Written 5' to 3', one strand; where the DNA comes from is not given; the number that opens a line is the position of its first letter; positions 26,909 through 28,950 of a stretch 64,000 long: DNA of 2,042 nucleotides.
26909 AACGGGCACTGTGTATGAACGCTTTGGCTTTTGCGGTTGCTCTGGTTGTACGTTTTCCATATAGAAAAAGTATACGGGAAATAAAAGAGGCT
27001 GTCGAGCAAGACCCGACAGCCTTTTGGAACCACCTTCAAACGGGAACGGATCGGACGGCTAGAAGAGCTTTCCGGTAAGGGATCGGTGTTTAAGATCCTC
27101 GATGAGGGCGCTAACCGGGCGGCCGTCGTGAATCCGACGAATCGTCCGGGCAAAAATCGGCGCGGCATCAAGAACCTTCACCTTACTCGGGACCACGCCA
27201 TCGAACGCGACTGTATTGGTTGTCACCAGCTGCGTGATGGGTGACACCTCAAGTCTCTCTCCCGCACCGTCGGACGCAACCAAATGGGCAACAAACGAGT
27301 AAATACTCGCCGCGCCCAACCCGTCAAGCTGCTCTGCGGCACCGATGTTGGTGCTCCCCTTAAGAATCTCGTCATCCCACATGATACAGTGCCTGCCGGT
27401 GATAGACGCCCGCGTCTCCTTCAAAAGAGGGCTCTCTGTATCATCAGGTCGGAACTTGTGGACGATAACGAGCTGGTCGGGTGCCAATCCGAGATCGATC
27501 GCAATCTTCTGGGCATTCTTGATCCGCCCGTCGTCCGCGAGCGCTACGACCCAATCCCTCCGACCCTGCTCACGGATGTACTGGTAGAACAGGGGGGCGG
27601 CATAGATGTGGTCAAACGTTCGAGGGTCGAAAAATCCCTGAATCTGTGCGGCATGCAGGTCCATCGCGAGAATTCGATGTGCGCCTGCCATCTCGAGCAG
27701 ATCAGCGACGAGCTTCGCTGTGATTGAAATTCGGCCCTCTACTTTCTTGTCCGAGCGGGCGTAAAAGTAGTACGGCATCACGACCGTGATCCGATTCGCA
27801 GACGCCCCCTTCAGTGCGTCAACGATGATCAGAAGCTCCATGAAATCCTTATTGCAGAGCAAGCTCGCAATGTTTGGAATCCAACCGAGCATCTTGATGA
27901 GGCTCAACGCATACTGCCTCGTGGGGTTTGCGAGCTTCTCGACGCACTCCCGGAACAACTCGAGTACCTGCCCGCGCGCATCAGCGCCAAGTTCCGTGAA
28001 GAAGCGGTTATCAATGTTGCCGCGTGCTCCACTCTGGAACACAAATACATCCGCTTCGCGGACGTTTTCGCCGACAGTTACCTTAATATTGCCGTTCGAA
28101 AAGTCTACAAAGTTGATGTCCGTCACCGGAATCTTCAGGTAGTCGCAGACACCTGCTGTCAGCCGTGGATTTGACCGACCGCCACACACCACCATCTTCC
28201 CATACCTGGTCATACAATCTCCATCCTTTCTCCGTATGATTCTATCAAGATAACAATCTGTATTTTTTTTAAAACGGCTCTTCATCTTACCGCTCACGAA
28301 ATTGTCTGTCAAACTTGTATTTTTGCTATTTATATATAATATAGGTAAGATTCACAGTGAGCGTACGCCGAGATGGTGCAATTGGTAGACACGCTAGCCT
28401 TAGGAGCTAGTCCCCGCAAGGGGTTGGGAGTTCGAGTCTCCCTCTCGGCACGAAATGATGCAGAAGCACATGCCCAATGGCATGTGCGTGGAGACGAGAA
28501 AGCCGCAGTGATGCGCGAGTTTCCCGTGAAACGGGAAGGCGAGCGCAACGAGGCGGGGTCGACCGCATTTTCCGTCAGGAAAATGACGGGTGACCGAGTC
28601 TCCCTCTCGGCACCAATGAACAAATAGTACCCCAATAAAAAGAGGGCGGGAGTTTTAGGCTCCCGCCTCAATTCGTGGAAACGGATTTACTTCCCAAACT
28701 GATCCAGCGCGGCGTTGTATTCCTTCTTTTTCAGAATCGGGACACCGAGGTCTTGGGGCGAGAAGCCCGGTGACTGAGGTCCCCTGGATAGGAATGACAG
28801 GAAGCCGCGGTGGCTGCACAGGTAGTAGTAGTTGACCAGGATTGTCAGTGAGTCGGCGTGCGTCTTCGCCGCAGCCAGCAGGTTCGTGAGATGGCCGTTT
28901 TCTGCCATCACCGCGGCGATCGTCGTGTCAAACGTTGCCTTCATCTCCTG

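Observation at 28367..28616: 19-bp duplication of the tRNA-Leu 3' end, with encoded CCA only in the distal copy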

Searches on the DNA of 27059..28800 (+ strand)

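Call 4: search_rna_families(source=window, start=28200, end=28800, threshold=evalue, max_evalue=10, show_alignments=4)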
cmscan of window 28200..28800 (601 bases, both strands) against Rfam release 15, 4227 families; matches with E-value up to 10: 7.
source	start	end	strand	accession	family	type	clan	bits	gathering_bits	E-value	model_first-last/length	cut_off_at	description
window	28367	28450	+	RF00005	tRNA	Gene; tRNA;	CL00001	55.5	29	2.9e-11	1-71/71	no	tRNA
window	28612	28676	+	RF01480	rli52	Cis-reg;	-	21.2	70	1.1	1-95/95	no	Listeria sRNA rli52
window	28639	28740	-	RF02728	HrrF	Gene; sRNA;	-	18.4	77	1.1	1-116/116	no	Haemophilus regulatory RNA responsive to iron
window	28630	28703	-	RF00519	suhB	Gene; sRNA;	CL00108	15.2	41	1.9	1-77/77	no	Makes More Granules Regulator RNA (mmgR)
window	28632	28734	-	RF00558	L20_leader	Cis-reg; leader;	-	14.8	58.7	4.3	1-127/127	no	Ribosomal protein L20 leader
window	28407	28450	-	RF04351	Plastid-psbl-rps4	Cis-reg;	-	14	68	6.2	1-53/53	no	Plastid-psbl-rps4 3UTR RNA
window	28673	28755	+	RF02193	TCL6_3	Gene; lncRNA;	-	12.6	40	3.3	1-139/139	no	T-cell leukemia/lymphoma 6 conserved region 3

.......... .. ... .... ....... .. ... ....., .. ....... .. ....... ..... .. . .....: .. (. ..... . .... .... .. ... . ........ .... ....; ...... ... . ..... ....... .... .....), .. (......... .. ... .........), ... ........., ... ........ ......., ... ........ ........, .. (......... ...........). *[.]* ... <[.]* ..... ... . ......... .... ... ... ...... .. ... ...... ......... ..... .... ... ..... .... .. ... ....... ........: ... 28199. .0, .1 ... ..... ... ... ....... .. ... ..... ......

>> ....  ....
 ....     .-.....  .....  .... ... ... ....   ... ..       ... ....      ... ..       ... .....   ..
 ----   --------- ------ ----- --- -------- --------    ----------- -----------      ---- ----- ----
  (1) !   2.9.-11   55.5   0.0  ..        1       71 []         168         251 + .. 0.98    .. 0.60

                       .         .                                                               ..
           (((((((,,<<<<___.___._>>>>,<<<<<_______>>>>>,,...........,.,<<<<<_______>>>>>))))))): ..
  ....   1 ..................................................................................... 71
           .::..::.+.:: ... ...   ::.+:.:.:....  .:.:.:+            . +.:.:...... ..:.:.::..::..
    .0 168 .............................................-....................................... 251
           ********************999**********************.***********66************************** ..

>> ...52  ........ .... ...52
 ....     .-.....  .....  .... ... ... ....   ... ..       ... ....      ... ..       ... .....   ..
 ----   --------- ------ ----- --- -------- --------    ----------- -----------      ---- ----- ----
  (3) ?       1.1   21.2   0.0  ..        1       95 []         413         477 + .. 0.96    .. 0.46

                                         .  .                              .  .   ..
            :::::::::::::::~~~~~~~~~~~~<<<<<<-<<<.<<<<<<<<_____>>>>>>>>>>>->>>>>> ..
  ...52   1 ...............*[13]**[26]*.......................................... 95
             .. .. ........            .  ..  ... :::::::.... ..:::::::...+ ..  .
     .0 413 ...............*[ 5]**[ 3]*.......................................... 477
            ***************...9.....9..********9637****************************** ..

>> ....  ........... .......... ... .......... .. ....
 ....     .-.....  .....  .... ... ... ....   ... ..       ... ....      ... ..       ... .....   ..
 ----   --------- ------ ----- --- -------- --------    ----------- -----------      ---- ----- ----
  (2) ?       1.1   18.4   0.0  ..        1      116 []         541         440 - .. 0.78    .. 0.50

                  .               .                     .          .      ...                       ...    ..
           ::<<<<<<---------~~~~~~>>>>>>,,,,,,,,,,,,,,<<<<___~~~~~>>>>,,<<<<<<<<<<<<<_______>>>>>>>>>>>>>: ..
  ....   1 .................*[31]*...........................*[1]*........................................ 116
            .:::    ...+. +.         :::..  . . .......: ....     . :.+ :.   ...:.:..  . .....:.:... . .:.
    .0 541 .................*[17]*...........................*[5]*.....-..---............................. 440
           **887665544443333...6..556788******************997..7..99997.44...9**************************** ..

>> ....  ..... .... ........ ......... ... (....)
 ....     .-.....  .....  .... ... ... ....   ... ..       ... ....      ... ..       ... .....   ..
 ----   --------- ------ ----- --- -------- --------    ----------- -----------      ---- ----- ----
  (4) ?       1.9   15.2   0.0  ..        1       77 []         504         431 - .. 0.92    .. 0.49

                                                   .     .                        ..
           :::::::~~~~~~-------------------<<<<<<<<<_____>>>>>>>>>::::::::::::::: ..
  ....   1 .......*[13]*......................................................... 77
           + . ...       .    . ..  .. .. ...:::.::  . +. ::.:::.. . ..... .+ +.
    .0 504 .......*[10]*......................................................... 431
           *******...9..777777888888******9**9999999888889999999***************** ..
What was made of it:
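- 28451..28616 (+): Whole trailer RNA (about 165 nt), homologous to the element after tRNA-Leu(TAG) in L003. No Rfam family matches (call 4).
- No function or known family could be assigned: Rfam gives nothing at E <= 10 (call 4).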

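Call 10: search_dna_similar(query=window:28300-28700:+, collection=phages, mode=distant)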
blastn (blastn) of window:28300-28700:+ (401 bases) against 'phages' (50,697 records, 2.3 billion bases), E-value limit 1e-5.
Records with a match: 41; places in all: 41; records where one place covers at least 80% of the query: 0.
Best place of each record, by identity: 80-90% 24; 60-80% 17.
By first word of the organism name: Streptomyces 23; Listeria 7; Pseudomonas 3; Phage 2; Stenotrophomonas 2; Mycobacterium 2; Salmonella 1; Bacteriophage 1.
By host as written in the record: Streptomyces griseus ATCC 10137 16; Listeria monocytogenes 5; - 2; Listeria monocytogenes CRIFS culture collection code: C519 2; Streptomyces scabiei RL-34 2; Streptomyces mirabilis NRRL B-2400 2; Mycobacterium smegmatis mc2 155 2; Staphylococcus aureus ZH 2 1; and 9 more.
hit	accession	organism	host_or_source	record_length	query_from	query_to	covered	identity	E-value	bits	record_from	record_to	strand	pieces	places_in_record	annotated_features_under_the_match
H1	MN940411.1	Phage f2b1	Staphylococcus aureus ZH 2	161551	68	152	21%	81.2%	1e-13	82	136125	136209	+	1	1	hypothetical protein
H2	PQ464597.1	Pseudomonas phage Milchi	Pseudomonas poae Z9_5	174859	68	157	22%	75.6%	3e-8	64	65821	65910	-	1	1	tRNA-Leu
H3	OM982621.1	Pseudomonas phage Astolliot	Pseudomonas syringae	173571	68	157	22%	75.6%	3e-8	64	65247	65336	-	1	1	tRNA-Leu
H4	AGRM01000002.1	Salmonella enterica subsp. houtenae str. ATCC BAA-1581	Homo sapiens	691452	68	155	22%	75.0%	4e-7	61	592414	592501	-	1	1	tRNA-Leu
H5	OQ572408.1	Pseudomonas phage Y6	Pseudomonas aeruginosa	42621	68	152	21%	76.5%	4e-7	61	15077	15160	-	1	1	record has no annotation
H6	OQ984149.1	Phage C48C1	-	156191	70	148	20%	81.5%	3e-8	65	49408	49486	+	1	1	tRNA-Leu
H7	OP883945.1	Stenotrophomonas phage CM1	Stenotrophomonas maltophilia SRM01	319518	65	147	21%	77.1%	5e-6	58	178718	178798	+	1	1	record has no annotation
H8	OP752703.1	Stenotrophomonas phage RAS14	Stenotrophomonas maltophilia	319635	65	147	21%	77.1%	5e-6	58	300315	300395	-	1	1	tRNA-Leu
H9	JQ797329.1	Listeria phage vB_LmoM_AG20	Listeria monocytogenes CRIFS culture ...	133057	68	149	20%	76.8%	1e-6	60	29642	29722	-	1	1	tRNA-Leu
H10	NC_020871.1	Listeria phage vB_LmoM_AG20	Listeria monocytogenes CRIFS culture ...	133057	68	149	20%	76.8%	1e-6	60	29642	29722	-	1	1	tRNA-Leu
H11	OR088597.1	Listeria phage cka15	Listeria monocytogenes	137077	68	149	20%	76.8%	1e-6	60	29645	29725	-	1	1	tRNA-Leu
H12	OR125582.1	Listeria phage cka4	Listeria monocytogenes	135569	68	149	20%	76.8%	1e-6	60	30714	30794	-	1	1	record has no annotation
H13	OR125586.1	Listeria phage cka16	Listeria monocytogenes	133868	68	149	20%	76.8%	1e-6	60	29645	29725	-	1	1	record has no annotation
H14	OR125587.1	Listeria phage cka17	Listeria monocytogenes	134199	68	149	20%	76.8%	1e-6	60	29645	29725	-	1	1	record has no annotation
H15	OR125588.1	Listeria phage cka18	Listeria monocytogenes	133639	68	149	20%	76.8%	1e-6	60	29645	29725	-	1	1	record has no annotation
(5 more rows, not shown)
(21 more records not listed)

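Call 62: search_rna_families(sources=[L003, L018, L010, L017, L012, L019], threshold=evalue, max_evalue=1)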
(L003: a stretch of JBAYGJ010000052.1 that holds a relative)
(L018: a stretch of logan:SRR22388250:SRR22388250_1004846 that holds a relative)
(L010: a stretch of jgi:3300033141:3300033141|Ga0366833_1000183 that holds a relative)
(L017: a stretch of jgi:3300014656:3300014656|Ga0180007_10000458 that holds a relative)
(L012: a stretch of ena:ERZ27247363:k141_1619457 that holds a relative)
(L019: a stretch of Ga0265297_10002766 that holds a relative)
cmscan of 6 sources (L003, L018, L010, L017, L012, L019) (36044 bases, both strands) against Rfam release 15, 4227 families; matches with E-value up to 1: 7.
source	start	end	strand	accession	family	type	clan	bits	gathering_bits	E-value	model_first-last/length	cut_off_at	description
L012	2773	2856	-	RF00005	tRNA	Gene; tRNA;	CL00001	59.7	29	1.2e-10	1-71/71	no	tRNA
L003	1381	1464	-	RF00005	tRNA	Gene; tRNA;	CL00001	57.8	29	4.1e-10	1-71/71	no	tRNA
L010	2701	2785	-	RF00005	tRNA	Gene; tRNA;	CL00001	56.9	29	6.9e-10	1-71/71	no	tRNA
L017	2872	2953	-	RF00005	tRNA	Gene; tRNA;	CL00001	54.1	29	4.1e-09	1-71/71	no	tRNA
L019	2267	2350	-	RF00005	tRNA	Gene; tRNA;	CL00001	54.1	29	4.1e-09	1-71/71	no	tRNA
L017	986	1116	+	RF02634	EF3314_EF3315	Gene; sRNA;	-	24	100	0.15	1-141/141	no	Enterococcus sRNA EF3314_EF3315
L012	3605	3720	+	RF00223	IRES_Bip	Cis-reg; IRES;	-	15.9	40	0.8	1-263/263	no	bip internal ribosome entry site (IRES)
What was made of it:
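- On Any Rfam 15 family (tRNA, tmRNA, SRP, 6S, ribozymes, riboswitches, T-box): Nothing in 28452-28611 at E <= 10, and nothing in the related trailers at E <= 1 (calls 4, 62).
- Tried and rejected: Known RNA families: Rfam at E <= 10 on the locus and at E <= 1 on six related loci found only the tRNAs (calls 4, 62).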

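Call 65: build_rna_model(alignment_id=A4)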
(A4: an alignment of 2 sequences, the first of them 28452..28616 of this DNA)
Model R1 built from alignment A4 (2 sequences, 170 columns); structure: RNAalifold consensus.
model positions 170; base pairs 40; branch points 2; effective number of sequences 0.92; information 0.59 bits per position. Calibrated on 0.2 Mb of random sequence (short: E-values are rough).
structure used (alignment columns):
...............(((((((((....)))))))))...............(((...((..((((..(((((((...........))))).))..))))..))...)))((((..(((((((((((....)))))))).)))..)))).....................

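Call 66: search_with_rna_model(model_id=R1, sources=[window, L003, L004, L005, L006, L007, L008, L009, L010, L011, L012, L013, L014, L015, L016, L017, L018, L019], max_evalue=10)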
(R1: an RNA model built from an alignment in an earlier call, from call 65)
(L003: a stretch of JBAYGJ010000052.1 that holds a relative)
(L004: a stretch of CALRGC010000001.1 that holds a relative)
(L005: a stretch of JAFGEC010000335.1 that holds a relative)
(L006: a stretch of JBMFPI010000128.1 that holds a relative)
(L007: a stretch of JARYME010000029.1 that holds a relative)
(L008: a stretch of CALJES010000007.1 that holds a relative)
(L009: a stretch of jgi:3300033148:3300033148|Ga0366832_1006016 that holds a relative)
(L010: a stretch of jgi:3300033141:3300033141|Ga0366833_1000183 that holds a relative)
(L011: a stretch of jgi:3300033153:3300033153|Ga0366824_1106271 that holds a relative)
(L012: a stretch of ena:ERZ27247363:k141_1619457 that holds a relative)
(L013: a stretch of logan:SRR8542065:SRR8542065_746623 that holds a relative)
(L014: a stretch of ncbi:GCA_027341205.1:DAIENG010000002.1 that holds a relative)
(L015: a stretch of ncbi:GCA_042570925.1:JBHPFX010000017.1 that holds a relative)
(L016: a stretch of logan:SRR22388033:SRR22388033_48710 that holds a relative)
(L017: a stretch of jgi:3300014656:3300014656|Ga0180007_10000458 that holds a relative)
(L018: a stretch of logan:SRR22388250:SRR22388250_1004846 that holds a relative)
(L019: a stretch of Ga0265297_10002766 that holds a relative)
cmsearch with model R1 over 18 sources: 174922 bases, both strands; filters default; matches with E-value up to 10: 4.
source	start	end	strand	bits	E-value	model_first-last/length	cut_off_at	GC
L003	1202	1370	-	201.6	2e-63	1-170/170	no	0.58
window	28451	28616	+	199.5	9.5e-63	1-170/170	no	0.59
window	56312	56490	-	17.8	0.00088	1-170/170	no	0.55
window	17967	18037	+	8.1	1.3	1-170/170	no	0.49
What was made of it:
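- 28451..28616 (+): Covariance model scores of 199 and 202 bits, which are expected because the model was built from these two sequences (call 66).
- The trailers of L010 and L017 are not detectably homologous (call 66).
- Tried and rejected: Covariance model R1: no other copy in the window or in 17 other fetched Prs-bearing loci (call 66).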
